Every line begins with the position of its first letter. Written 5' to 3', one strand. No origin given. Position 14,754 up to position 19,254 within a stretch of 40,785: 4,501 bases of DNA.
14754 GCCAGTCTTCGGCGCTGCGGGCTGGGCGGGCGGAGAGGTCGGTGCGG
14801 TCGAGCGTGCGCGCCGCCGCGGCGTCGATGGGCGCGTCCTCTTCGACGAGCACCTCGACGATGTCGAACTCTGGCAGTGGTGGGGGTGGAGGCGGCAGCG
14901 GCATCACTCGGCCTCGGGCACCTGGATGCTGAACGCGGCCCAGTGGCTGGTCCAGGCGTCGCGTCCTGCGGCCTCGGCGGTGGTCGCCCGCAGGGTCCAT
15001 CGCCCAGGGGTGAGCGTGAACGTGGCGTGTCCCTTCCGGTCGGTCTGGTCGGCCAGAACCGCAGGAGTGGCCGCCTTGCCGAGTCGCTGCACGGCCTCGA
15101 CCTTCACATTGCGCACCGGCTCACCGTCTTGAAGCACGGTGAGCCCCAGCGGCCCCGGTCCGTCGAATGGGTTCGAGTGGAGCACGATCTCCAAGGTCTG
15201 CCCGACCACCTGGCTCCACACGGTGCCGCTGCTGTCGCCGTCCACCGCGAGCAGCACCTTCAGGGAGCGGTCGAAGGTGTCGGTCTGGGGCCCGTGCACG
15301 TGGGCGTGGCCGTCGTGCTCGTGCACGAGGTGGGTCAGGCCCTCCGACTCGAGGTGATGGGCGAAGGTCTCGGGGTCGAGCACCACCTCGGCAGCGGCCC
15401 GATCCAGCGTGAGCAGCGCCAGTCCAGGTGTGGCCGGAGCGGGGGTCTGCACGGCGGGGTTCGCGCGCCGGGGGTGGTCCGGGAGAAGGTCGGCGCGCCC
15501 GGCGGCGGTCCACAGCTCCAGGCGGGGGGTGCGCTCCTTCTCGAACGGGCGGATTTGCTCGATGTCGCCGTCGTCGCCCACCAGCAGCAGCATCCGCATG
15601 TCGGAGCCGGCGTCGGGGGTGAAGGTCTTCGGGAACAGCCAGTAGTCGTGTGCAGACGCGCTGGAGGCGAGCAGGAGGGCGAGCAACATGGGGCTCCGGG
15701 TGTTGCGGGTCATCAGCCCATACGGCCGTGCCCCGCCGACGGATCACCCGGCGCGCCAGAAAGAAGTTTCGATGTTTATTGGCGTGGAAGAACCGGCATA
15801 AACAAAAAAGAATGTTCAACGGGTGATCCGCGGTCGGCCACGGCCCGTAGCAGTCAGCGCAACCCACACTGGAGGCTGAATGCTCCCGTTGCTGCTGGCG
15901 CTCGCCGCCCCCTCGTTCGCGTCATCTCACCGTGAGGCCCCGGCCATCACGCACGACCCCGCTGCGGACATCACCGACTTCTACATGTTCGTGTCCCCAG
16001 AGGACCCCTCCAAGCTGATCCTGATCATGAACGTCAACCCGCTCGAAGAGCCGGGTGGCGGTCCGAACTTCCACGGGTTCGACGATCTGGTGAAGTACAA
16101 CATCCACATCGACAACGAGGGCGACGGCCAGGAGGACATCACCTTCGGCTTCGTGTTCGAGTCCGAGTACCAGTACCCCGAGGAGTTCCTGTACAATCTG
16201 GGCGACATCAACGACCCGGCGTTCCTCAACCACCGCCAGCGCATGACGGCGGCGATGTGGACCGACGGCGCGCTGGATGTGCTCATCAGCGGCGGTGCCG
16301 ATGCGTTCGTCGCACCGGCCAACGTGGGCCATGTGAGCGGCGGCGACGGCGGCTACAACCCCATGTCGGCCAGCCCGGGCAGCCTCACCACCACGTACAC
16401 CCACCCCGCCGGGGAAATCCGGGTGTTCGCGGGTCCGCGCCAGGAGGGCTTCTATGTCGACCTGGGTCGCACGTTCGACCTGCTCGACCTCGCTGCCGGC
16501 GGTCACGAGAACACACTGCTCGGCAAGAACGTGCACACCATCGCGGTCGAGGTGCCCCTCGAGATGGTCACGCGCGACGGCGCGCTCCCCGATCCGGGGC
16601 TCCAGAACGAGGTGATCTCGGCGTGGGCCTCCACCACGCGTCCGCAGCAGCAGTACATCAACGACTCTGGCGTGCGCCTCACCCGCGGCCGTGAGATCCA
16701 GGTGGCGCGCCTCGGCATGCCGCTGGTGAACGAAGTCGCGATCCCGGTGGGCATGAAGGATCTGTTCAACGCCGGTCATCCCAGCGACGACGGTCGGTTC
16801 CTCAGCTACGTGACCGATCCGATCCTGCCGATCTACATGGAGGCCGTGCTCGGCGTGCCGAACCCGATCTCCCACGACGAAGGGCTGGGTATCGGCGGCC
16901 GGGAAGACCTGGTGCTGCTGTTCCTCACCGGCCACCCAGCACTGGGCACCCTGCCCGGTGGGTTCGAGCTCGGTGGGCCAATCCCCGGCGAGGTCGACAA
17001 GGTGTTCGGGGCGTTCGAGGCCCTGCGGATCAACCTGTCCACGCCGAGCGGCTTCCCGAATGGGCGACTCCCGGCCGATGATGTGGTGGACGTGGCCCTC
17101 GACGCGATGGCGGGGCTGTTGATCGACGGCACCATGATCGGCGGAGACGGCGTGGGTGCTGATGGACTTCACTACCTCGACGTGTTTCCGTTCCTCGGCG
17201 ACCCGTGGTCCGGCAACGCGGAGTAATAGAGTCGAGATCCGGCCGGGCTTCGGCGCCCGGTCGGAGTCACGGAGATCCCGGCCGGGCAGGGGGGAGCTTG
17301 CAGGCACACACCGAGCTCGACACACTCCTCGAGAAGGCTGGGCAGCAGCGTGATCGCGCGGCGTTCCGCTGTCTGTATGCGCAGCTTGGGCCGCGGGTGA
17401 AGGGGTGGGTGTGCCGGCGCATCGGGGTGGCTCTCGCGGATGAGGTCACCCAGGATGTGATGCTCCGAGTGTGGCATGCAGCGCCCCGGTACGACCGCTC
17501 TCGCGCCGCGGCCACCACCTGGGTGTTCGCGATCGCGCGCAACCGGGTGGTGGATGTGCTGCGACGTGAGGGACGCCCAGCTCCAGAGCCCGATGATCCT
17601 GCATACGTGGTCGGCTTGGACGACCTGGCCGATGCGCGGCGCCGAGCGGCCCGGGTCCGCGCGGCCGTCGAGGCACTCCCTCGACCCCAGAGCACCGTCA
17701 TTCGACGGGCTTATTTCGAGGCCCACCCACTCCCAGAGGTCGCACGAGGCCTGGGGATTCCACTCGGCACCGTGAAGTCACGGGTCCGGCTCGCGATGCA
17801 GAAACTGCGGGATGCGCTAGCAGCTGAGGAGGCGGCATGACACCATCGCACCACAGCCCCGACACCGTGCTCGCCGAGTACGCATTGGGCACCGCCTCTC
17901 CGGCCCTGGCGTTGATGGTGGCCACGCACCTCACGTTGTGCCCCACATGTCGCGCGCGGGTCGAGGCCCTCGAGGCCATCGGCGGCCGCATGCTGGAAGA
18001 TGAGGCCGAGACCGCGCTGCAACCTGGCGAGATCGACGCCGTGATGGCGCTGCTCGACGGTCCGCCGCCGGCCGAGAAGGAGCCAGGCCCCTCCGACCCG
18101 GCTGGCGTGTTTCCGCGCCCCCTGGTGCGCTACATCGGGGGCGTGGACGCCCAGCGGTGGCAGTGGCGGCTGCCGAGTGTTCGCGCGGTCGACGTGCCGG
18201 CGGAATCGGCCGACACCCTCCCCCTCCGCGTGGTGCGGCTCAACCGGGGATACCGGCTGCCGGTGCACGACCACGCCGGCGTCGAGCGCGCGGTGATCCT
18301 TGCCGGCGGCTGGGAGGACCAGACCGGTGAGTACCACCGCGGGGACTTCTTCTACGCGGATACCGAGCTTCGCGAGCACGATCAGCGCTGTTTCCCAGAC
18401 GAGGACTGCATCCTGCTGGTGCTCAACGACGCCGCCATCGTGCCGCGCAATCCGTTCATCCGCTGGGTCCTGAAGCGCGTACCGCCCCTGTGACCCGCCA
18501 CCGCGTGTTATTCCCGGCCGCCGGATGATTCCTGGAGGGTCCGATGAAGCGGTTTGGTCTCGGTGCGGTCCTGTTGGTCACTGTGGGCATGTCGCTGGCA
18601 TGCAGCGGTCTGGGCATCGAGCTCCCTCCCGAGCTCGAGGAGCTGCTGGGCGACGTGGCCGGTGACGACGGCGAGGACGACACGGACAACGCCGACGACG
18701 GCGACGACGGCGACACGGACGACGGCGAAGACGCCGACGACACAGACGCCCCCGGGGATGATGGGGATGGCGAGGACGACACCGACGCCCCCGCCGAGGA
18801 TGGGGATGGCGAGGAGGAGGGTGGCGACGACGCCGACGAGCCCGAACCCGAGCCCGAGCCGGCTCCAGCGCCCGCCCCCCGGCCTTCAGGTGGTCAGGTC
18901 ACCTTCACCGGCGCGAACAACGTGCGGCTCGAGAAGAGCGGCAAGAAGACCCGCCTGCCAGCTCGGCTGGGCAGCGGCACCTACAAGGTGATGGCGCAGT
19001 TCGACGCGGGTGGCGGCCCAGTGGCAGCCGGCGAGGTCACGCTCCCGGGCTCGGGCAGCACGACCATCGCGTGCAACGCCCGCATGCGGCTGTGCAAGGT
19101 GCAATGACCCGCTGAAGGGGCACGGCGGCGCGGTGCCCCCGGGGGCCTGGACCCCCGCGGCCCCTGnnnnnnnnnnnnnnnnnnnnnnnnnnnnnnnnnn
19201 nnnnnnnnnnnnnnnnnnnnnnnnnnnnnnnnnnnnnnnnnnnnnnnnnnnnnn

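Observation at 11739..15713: Four-gene TonB-dependent uptake operon chained by three consecutive ATGA start/stop overlaps; the receptor lacks a signal peptide at its coupled start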

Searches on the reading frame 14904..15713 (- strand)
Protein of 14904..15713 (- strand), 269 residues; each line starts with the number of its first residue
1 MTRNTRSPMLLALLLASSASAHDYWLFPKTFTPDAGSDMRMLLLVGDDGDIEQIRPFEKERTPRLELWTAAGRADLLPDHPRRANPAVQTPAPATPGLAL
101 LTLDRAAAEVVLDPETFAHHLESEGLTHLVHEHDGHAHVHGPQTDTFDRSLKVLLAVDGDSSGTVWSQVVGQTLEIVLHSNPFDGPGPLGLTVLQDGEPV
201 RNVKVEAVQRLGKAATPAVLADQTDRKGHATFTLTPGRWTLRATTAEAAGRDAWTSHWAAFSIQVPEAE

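Call 4: search_protein_families(library=pfam, proteins=[window:14904-15713:-], max_evalue=0.1)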
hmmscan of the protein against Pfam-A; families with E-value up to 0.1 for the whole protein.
window:14904-15713:- (269 aa): 4 families
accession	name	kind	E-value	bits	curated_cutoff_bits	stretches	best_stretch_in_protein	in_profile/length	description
PF10670.15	DUF4198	-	3.8e-21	76.6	34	1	19-245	1-207/209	Domain of unknown function (DUF4198)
PF11974.14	bMG3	-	0.00025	21.4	34.9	1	192-246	20-72/103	Bacterial alpha-2-macroglobulin MG3 domain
PF02369.22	Big_1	-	0.0079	16.7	34.9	1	195-248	28-80/93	Bacterial Ig-like domain (group 1)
PF07210.18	DUF1416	-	0.038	14.3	23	1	192-252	25-81/97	Protein of unknown function (DUF1416)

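Call 6: search_protein_families(library=ncbifam, proteins=[window:14904-15713:-], max_evalue=0.1)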
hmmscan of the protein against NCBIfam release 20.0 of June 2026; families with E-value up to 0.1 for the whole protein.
window:14904-15713:- (269 aa): 0 families

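Call 62: search_solved_structures(query=window:14907-15713:-, max_evalue=1, show_alignments=3)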
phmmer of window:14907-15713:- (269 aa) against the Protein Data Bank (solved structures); distinct sequences matched with E-value up to 1: 1.
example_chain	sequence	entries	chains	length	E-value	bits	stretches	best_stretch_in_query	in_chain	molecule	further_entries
1t2h_A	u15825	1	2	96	0.89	11.9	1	219-263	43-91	Guanyl-specific ribonuclease Sa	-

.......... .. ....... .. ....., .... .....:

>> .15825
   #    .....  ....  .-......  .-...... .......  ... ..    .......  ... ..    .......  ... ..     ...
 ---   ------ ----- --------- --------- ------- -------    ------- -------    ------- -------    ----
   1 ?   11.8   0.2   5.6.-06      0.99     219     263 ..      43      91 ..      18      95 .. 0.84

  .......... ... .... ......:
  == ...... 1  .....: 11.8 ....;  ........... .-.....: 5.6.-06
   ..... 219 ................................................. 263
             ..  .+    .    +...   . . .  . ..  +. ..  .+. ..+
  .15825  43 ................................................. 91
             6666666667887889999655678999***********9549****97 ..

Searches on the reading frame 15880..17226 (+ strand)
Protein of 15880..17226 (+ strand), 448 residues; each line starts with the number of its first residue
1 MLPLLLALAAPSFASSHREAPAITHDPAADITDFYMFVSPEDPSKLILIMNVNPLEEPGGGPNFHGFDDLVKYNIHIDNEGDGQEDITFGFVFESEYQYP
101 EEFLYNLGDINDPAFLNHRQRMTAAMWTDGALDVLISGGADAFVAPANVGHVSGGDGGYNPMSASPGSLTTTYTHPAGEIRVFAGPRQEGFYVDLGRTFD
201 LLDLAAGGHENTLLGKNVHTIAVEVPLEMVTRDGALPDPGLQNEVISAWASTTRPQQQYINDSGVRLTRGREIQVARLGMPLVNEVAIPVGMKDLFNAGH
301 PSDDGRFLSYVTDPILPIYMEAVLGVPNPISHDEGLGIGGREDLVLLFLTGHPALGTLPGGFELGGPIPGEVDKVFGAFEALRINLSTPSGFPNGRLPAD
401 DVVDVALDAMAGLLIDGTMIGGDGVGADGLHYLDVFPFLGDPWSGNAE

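Call 4: search_protein_families(library=pfam, proteins=[window:15880-17226:+], max_evalue=0.1)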
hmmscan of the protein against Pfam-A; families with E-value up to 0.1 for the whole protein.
window:15880-17226:+ (448 aa): 1 family
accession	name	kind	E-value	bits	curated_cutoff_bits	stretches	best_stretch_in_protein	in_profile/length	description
PF14224.11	DUF4331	-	7.7e-98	328.9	27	1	15-442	1-421/421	Domain of unknown function (DUF4331)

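Call 6: search_protein_families(library=ncbifam, proteins=[window:15880-17226:+], max_evalue=0.1)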
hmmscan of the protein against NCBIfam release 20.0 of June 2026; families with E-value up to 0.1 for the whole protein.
window:15880-17226:+ (448 aa): 0 families

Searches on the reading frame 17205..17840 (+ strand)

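Call 4: search_protein_families(library=pfam, proteins=[window:17205-17840:+], max_evalue=0.1)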
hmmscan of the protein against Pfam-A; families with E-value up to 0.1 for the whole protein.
window:17205-17840:+ (211 aa): 4 families
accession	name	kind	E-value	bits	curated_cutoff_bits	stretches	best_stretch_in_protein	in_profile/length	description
PF04542.20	Sigma70_r2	-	4.3e-15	55.7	24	1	57-124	1-70/71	Sigma-70 region 2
PF04545.22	Sigma70_r4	-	1e-10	41.4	24.1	1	156-202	3-49/50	Sigma-70, region 4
PF08281.18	Sigma70_r4_2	-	1.9e-10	40.7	25.7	1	150-201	3-54/54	Sigma-70, region 4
PF20057.4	DUF6456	-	0.096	13.2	26.3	0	146-203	75-132/136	Domain of unknown function (DUF6456)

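Call 6: search_protein_families(library=ncbifam, proteins=[window:17205-17840:+], max_evalue=0.1)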
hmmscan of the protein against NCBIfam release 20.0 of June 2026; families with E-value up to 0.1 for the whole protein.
window:17205-17840:+ (211 aa): 77 families (the best 25 are shown)
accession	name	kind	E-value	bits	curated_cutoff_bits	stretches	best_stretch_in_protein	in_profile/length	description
NF009178.0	PRK12526.1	equivalog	2.5e-33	115.4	301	2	32-121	23-113/211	RNA polymerase sigma factor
NF008890.0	PRK11924.1-3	equivalog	1.1e-32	113.1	284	1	33-208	20-204/205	RNA polymerase sigma factor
NF007228.0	PRK09646.1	subfamily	1.6e-30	106.2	226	1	33-207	12-192/194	ECF RNA polymerase sigma factor SigK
NF009166.1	PRK12513.1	equivalog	1.4e-27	96.6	206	1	37-210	7-191/193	RNA polymerase sigma factor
NF009183.0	PRK12531.1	equivalog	3.5e-26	92.1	353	1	39-209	15-193/194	RNA polymerase sigma factor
NF009186.0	PRK12534.1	equivalog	1.7e-23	83.4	267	1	44-205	17-185/187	RNA polymerase sigma factor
NF009172.0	PRK12519.1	subfamily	3.6e-22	78.9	222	1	39-207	16-191/194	RNA polymerase sigma factor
NF007227.0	PRK09645.1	subfamily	3.9e-22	79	202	1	46-206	7-171/177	sigma-70 family RNA polymerase sigma factor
NF010500.0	PRK13919.1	subfamily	1.2e-21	77.7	226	1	49-206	20-184/186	putative RNA polymerase sigma E protein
NF009167.0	PRK12514.1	equivalog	1.7e-21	76.9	265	1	36-205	5-178/180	RNA polymerase sigma factor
NF004113.0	PRK05602.1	equivalog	2.4e-21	76.3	208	1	35-209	28-205/211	RNA polymerase sigma factor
NF009189.0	PRK12537.1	equivalog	8.6e-21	74.3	261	1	44-205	15-181/182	RNA polymerase sigma factor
NF009168.0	PRK12515.1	subfamily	6.4e-20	71.4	236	1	36-207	6-181/189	RNA polymerase sigma factor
NF009171.0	PRK12518.1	equivalog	1.6e-19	70.4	208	1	42-207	17-186/191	RNA polymerase sigma factor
TIGR02937.1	sigma70-ECF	superfamily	4.2e-19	68.8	42.9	1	56-205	5-165/165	sigma-70 family RNA polymerase sigma factor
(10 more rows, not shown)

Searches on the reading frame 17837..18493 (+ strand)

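Call 66: search_protein_families(library=pfam, proteins=[window:17837-18493:+], max_evalue=0.001)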
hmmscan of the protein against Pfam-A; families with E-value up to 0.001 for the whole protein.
window:17837-18493:+ (218 aa): 2 families
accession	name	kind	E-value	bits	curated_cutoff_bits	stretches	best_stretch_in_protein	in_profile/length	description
PF12973.13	Cupin_7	-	6.2e-11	42.5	27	1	131-196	36-100/105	ChrR Cupin-like domain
PF13490.11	zf-HC2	-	0.00075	20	22.2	0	12-39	8-35/35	Putative zinc-finger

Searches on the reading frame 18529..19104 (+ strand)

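Call 66: search_protein_families(library=pfam, proteins=[window:18529-19104:+], max_evalue=0.001)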
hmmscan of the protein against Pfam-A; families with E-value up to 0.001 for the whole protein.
window:18529-19104:+ (192 aa): 1 family
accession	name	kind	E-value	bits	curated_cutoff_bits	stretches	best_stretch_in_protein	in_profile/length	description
PF05887.16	Trypan_PARP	-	0.00082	19.8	100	0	26-125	20-115/134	Procyclic acidic repetitive protein (PARP)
